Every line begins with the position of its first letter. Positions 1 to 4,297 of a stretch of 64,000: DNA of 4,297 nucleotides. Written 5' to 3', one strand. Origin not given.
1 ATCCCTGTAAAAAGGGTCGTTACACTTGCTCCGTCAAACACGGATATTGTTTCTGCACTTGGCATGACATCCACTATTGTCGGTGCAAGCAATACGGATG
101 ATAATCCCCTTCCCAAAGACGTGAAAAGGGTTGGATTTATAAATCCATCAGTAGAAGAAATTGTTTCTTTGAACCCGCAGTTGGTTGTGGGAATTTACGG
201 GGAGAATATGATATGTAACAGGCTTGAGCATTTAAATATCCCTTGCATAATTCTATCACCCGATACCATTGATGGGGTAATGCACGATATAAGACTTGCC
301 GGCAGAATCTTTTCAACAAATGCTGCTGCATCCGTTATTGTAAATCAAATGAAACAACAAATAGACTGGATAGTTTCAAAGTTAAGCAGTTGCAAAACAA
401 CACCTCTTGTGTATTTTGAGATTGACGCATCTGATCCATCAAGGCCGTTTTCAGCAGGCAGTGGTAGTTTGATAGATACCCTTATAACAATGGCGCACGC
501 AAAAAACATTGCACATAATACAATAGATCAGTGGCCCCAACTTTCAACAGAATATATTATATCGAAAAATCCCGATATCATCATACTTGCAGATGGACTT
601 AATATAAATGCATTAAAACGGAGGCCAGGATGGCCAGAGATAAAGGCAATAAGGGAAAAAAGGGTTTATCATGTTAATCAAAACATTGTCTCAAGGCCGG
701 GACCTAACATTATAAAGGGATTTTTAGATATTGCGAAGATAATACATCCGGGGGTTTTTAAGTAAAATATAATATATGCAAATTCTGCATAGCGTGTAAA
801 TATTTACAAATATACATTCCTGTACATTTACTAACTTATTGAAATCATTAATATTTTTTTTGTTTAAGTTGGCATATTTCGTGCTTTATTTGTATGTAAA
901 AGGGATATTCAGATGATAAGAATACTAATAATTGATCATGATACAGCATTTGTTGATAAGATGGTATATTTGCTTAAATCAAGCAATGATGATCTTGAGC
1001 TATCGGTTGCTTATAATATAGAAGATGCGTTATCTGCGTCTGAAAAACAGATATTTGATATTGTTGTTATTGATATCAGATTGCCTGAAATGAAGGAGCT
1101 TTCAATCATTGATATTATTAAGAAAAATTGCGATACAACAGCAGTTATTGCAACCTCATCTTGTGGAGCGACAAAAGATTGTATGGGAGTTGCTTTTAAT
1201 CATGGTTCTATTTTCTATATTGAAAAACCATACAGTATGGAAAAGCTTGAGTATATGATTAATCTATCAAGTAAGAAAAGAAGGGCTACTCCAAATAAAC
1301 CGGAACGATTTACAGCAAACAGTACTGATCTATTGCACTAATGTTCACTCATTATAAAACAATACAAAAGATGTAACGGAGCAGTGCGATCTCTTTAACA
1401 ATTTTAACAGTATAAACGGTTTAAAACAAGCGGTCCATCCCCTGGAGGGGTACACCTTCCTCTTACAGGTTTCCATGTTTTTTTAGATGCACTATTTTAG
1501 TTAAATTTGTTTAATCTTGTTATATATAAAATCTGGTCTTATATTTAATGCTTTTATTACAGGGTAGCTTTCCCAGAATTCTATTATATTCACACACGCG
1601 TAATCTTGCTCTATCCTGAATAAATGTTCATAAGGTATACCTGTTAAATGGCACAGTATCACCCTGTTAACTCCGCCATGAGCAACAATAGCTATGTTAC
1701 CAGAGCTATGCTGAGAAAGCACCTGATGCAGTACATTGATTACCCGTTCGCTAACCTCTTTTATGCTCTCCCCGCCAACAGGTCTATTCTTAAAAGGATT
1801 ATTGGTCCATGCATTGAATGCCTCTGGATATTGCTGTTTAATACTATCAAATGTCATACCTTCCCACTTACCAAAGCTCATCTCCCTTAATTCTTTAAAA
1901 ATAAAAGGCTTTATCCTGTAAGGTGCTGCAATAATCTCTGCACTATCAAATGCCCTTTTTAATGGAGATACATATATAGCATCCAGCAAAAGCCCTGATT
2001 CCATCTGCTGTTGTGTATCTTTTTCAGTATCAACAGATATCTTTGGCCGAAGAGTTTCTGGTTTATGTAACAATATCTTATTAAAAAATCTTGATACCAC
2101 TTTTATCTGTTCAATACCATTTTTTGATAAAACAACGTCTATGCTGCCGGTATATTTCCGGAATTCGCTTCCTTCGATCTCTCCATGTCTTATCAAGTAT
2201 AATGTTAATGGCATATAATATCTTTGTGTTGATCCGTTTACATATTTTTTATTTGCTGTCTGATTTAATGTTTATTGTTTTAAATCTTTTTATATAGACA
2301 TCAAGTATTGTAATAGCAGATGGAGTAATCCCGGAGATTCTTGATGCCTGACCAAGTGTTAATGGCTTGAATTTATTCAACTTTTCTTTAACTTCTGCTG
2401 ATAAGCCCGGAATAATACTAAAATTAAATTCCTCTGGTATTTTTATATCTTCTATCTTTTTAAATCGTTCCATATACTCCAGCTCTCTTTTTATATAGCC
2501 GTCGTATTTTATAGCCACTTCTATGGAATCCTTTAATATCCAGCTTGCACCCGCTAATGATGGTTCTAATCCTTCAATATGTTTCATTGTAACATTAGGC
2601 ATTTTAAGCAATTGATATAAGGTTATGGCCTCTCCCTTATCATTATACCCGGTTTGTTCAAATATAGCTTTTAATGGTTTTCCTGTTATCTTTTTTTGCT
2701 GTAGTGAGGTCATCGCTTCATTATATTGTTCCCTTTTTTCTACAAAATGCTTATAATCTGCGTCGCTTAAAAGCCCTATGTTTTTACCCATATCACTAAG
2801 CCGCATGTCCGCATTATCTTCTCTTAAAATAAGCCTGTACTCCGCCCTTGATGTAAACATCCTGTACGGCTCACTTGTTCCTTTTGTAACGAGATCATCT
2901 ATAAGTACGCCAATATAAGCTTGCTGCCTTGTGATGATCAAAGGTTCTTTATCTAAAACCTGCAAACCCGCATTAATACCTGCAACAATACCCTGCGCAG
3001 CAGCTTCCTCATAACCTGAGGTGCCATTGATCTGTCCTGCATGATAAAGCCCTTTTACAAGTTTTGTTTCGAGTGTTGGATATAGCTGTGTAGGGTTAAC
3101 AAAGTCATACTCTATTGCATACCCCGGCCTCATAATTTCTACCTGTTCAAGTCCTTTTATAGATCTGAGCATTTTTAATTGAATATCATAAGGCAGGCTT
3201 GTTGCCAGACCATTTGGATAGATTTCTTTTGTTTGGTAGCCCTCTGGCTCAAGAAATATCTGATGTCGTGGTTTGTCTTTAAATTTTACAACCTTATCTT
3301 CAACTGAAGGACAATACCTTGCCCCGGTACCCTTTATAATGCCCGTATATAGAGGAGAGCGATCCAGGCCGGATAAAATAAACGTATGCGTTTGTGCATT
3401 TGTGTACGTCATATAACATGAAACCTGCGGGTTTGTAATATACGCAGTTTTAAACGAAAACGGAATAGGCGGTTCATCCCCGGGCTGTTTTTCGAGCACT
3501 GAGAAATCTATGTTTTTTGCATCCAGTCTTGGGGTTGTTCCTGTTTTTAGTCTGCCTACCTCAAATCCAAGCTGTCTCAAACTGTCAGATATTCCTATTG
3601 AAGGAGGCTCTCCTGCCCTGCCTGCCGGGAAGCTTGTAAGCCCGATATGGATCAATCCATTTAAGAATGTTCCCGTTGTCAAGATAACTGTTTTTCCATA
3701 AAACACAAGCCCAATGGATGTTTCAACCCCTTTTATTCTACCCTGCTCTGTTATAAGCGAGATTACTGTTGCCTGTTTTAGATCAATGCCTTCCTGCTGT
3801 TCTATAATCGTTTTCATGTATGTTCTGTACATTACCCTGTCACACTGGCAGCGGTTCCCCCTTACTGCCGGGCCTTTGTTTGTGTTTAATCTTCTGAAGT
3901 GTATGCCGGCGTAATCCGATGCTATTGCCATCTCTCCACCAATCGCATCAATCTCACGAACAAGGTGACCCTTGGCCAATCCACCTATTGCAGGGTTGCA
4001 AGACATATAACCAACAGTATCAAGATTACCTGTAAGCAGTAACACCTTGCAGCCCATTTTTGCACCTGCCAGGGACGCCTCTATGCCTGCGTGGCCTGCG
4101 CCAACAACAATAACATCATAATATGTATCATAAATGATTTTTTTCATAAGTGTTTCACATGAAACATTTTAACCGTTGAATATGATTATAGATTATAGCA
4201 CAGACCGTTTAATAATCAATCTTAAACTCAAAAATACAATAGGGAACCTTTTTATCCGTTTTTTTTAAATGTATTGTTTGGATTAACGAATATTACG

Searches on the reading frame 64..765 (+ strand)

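Call 54: search_protein_families(library=pfam, proteins=[window:64-765:+], max_evalue=0.00001)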
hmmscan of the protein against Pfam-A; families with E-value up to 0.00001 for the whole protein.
window:64-765:+ (233 aa): 1 family
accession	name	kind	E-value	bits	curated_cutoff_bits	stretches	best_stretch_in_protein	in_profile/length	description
PF01497.23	Peripla_BP_2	-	7.6e-27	94.7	27.5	1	16-205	38-232/235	Periplasmic binding protein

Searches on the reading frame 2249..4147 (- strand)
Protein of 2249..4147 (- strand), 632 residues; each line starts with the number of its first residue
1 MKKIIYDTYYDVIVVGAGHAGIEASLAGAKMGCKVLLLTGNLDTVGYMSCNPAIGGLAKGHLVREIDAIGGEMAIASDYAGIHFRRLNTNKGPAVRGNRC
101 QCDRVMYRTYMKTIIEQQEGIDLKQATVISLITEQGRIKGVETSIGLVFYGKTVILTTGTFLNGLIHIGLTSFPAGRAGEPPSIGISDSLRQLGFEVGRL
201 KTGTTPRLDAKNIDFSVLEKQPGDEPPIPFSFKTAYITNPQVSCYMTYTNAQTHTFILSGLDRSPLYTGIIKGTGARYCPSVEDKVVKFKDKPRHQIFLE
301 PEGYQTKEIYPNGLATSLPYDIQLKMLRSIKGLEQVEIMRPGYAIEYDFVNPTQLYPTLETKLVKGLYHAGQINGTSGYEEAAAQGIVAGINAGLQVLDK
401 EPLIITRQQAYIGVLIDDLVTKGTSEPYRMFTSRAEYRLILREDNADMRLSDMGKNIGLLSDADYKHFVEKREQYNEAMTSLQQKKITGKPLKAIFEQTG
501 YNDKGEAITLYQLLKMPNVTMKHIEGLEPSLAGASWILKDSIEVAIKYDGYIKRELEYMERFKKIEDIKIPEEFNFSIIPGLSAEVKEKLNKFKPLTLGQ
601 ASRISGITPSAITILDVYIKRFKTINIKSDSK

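Call 54: search_protein_families(library=pfam, proteins=[window:2249-4147:-], max_evalue=0.00001)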
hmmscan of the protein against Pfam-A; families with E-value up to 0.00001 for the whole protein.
window:2249-4147:- (632 aa): 4 families
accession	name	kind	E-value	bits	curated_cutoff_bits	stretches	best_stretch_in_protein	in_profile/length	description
PF01134.28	GIDA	-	2.4e-165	550.8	22.1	1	11-400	1-390/391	Glucose inhibited division protein A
PF13932.14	SAM_GIDA_C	-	9.4e-25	86.6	27.1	1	560-615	1-56/57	tRNA modifying enzyme MnmG/GidA C-terminal helical bundle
PF21680.2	GIDA_C_1st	-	6.7e-15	56.1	24.7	1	462-555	1-95/96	tRNA modifying enzyme MnmG/GidA C-terminal helical domain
PF12831.13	FAD_oxidored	-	8.4e-07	29.1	27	1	11-144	1-127/416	FAD dependent oxidoreductase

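Call 57: find_homologous_proteins(query=window:2249-4147:-, max_evalue=1e-100)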
Query window:2249-4147:- (632 aa): 8000 proteins with E <= 1e-100 among 8000 candidates; the best 120 are listed.
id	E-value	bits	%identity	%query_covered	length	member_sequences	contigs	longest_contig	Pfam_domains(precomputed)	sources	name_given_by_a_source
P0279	0.0e+0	1423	100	100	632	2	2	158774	PF21680.3,PF01134.29,PF13932.16,PF12831.14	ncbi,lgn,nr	ncbi:MAG: tRNA uridine-5-carboxymethylaminomethyl(34) synthesis enzyme MnmG [Deltaproteobacteria bac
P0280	0.0e+0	1395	98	100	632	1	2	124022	PF21680.3,PF01134.29,PF13932.16,PF12831.14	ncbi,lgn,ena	-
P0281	0.0e+0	1133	79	99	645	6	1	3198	PF07992.21,PF21680.3,PF01134.29,PF13932.16,PF12831.14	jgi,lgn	-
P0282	0.0e+0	1129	78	100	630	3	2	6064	PF21680.3,PF01134.29,PF13932.16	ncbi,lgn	-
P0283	0.0e+0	1126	78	100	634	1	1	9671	PF21680.3,PF01134.29,PF13932.16,PF12831.14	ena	-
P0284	0.0e+0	1122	77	99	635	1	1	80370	PF21680.3,PF01134.29,PF13932.16,PF12831.14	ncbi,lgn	-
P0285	0.0e+0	1121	78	100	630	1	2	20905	PF07992.21,PF21680.3,PF01134.29,PF13932.16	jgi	jgi:tRNA uridine 5-carboxymethylaminomethyl modification enzyme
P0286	0.0e+0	1119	78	100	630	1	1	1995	PF07992.21,PF21680.3,PF01134.29,PF13932.16,PF12831.14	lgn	-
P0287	0.0e+0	1118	79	99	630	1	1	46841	PF07992.21,PF21680.3,PF01134.29,PF13932.16,PF12831.14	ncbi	-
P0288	0.0e+0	1116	79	99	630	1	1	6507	PF21680.3,PF01134.29,PF13932.16,PF12831.14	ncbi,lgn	-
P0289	0.0e+0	1116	77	100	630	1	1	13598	PF07992.21,PF21680.3,PF01134.29,PF13932.16,PF12831.14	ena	-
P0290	0.0e+0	1116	79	99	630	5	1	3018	PF07992.21,PF21680.3,PF01134.29,PF13932.16,PF12831.14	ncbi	-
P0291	0.0e+0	1115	78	99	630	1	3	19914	PF07992.21,PF21680.3,PF01134.29,PF13932.16,PF12831.14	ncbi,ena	-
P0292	0.0e+0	1114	77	100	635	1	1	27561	PF21680.3,PF01134.29,PF13932.16,PF12831.14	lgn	-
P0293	0.0e+0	1114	78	99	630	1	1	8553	PF07992.21,PF21680.3,PF01134.29,PF13932.16,PF12831.14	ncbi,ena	-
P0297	0.0e+0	1105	79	99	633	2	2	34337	PF21680.3,PF01134.29,PF13932.16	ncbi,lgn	-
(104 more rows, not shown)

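Call 69: find_encoding_contigs(protein=P0287, flank=1000, max_places=3)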
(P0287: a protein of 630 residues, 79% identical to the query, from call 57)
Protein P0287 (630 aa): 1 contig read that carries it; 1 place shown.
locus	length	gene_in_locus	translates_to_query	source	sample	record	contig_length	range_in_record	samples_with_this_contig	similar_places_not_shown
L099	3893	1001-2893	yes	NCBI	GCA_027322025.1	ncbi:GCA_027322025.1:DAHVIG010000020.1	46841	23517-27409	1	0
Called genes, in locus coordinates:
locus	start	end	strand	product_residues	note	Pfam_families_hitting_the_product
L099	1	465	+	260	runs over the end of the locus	PF00378:ECH_1, PF16113:ECH_2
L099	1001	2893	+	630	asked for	PF01134:GIDA, PF07992:Pyr_redox_2 (weak), PF12831:FAD_oxidored (weak), PF21680:GIDA_C_1st, PF13932:SAM_GIDA_C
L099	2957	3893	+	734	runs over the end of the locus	PF00535:Glycos_transf_2, PF21969:MGS_GT (weak)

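Call 70: find_encoding_contigs(protein=P0297, flank=1000, max_places=3)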
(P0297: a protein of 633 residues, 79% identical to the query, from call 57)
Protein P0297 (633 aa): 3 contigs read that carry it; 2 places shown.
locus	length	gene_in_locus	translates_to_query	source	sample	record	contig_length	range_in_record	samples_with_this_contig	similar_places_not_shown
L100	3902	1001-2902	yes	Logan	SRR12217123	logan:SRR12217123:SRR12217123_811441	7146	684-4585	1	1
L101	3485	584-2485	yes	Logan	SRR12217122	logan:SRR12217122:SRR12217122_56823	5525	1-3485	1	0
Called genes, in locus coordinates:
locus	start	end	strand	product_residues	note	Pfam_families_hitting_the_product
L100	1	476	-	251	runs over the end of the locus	PF00106:adh_short, PF01370:Epimerase (weak), PF08659:KR, PF13561:adh_short_C2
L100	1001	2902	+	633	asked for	PF01134:GIDA, PF21680:GIDA_C_1st, PF13932:SAM_GIDA_C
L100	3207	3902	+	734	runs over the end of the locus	PF00535:Glycos_transf_2, PF21969:MGS_GT (weak)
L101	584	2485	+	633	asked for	PF01134:GIDA, PF21680:GIDA_C_1st, PF13932:SAM_GIDA_C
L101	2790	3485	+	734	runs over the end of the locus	PF00535:Glycos_transf_2, PF21969:MGS_GT (weak)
